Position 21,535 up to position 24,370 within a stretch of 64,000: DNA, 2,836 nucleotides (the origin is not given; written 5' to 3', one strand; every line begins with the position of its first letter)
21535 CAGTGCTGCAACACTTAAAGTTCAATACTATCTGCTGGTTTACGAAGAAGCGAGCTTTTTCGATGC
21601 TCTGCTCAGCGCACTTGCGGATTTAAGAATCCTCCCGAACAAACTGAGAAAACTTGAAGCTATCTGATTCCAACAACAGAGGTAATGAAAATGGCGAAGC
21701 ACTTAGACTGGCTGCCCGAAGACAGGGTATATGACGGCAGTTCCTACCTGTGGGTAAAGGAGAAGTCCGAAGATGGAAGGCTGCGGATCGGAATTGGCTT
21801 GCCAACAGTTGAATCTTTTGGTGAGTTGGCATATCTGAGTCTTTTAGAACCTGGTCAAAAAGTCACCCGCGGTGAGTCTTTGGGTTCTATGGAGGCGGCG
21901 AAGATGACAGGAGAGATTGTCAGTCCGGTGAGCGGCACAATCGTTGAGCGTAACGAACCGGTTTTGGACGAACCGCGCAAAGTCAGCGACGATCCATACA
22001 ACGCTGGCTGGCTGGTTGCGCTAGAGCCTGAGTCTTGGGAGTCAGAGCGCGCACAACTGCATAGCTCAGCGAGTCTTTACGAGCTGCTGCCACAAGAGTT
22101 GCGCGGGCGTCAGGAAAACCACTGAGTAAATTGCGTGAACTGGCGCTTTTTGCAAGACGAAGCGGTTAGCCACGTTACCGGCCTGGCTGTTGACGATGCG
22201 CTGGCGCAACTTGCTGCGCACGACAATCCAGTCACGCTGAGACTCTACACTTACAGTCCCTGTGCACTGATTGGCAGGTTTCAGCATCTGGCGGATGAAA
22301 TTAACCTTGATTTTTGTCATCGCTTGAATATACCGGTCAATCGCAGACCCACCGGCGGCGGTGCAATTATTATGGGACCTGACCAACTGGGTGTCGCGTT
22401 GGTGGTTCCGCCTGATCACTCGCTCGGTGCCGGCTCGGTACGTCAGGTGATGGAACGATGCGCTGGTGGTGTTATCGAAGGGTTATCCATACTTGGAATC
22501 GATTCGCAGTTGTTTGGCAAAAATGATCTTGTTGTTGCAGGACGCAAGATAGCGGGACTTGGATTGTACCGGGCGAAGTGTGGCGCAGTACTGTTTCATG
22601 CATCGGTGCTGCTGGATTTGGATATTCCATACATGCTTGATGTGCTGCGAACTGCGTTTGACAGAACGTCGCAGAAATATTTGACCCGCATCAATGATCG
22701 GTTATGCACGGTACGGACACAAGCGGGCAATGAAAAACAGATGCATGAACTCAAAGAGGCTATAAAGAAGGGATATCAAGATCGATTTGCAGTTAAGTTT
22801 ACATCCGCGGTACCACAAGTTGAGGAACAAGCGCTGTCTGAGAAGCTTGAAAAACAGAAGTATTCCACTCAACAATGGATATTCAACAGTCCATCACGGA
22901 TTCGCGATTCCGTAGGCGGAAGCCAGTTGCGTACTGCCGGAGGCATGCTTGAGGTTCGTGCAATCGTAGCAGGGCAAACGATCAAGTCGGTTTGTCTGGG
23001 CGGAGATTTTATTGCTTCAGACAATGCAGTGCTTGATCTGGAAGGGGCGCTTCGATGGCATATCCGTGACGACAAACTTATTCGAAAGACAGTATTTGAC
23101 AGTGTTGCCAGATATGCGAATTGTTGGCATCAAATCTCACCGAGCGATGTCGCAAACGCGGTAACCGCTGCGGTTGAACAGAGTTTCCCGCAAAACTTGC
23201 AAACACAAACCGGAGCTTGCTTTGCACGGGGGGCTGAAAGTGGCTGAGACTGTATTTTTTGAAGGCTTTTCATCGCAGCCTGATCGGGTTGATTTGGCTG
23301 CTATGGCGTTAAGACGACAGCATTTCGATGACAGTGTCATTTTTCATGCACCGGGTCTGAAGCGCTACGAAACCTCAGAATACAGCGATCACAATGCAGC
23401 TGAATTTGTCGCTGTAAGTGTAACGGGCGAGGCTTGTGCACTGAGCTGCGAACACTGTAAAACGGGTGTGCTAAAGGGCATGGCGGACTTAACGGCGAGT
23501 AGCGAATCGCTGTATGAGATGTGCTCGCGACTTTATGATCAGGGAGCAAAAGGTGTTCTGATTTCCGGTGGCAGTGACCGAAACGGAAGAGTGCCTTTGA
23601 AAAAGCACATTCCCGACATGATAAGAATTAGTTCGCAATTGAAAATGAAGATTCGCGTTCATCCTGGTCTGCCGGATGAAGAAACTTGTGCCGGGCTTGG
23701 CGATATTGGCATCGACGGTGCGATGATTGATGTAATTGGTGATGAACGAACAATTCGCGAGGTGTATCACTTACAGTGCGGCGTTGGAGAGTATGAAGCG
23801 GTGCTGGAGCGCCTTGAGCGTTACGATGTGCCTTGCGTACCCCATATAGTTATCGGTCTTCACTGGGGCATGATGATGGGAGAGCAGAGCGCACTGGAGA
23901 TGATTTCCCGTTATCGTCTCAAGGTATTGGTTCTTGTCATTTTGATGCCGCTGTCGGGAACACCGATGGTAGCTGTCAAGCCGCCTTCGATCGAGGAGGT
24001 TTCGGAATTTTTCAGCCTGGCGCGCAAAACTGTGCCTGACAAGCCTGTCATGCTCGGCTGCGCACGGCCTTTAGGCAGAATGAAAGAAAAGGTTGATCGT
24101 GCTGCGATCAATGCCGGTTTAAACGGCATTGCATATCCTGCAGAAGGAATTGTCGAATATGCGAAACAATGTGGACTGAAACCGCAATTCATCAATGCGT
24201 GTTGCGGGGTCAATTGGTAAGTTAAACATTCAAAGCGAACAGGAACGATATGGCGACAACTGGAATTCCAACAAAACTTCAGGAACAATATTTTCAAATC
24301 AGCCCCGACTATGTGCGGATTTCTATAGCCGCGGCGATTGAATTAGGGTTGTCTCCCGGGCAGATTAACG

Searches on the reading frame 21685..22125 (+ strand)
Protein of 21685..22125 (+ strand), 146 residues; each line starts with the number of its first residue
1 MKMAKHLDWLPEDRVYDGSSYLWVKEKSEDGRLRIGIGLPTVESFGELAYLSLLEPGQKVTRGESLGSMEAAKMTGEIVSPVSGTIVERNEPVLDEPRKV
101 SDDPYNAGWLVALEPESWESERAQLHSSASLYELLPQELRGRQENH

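Call 51: search_protein_families(library=pfam, proteins=[window:21685-22125:+], max_evalue=0.0001)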
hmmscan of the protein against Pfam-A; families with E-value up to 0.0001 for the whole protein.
window:21685-22125:+ (146 aa): 2 families
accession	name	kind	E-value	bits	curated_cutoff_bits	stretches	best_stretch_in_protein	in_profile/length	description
PF01597.25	GCV_H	-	7.1e-25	87.7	22.2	1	20-130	6-114/122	Glycine cleavage H-protein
PF00364.28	Biotin_lipoyl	-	5.8e-06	26.5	22.1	1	53-88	20-55/73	Biotin-requiring enzyme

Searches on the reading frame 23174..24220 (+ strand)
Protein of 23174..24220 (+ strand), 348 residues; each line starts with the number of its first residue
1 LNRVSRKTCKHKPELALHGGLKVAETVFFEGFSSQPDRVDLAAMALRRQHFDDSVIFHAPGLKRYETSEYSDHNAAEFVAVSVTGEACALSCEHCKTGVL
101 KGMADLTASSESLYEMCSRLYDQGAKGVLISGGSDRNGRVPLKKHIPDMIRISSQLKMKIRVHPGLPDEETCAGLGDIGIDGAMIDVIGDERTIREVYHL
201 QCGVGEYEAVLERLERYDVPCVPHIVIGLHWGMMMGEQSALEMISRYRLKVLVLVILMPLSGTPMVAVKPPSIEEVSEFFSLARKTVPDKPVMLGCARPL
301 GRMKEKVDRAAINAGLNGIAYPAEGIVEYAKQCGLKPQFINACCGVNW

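Call 51: search_protein_families(library=pfam, proteins=[window:23174-24220:+], max_evalue=0.0001)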
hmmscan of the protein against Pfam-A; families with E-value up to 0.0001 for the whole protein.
window:23174-24220:+ (348 aa): 1 family
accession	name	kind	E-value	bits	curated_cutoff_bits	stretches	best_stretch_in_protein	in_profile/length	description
PF04055.27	Radical_SAM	-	3.4e-06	27.8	29.5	1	84-229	3-152/166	Radical SAM superfamily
